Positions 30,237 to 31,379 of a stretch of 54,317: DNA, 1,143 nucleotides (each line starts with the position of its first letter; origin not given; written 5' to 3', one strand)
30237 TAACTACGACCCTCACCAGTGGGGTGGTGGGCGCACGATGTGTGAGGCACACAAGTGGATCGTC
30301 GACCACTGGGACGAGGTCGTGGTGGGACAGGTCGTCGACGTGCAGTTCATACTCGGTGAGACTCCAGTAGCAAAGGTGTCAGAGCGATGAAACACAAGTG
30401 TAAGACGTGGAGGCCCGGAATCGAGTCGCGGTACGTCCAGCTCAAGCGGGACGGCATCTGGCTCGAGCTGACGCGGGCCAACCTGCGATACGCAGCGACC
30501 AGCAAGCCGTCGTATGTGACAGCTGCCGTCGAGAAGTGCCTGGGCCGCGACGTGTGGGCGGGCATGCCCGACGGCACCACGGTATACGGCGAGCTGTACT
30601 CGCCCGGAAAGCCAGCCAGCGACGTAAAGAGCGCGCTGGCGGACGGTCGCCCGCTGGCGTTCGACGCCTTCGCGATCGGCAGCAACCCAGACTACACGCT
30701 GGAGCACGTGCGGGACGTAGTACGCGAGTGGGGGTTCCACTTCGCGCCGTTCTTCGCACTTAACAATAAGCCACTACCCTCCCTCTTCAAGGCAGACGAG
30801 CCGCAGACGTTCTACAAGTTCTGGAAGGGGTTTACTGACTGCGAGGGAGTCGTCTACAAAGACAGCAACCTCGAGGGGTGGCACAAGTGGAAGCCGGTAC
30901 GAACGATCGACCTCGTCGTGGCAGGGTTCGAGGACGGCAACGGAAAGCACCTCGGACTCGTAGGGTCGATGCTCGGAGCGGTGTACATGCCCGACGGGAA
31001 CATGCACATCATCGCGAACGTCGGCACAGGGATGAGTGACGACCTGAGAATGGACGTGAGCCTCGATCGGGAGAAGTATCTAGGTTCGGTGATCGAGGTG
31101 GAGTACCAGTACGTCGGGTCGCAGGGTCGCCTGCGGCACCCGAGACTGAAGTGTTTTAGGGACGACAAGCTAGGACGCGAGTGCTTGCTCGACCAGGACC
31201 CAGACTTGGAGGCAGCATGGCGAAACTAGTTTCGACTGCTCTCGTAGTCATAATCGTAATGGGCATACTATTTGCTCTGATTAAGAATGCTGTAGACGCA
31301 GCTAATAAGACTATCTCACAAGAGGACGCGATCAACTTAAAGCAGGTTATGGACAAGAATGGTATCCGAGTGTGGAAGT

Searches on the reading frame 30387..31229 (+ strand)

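Call 3: search_protein_families(library=pfam, proteins=[window:30387-31229:+], max_evalue=0.1)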
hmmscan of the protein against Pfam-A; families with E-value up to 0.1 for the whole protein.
window:30387-31229:+ (280 aa): 2 families
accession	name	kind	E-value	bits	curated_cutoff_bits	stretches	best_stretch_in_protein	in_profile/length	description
PF14743.12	DNA_ligase_OB_2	-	1.8e-10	41.1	28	1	184-258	2-66/66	DNA ligase OB-like domain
PF04679.21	DNA_ligase_A_C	-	5.4e-08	33.6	27.5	1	235-261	68-94/94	ATP dependent DNA ligase C terminal region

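Call 4: search_protein_families(library=phrogs, proteins=[window:30387-31229:+], max_evalue=0.01)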
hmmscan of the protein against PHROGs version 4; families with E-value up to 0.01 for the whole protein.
window:30387-31229:+ (280 aa): 2 families
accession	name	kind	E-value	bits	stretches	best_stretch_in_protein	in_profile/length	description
phrog_114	-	DNA, RNA and nucleotide metabolism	4e-25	89.4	1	153-265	394-505/634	ATP-dependent DNA ligase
phrog_30362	-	DNA, RNA and nucleotide metabolism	7.9e-06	26.9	1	155-259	26-135/144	DNA ligase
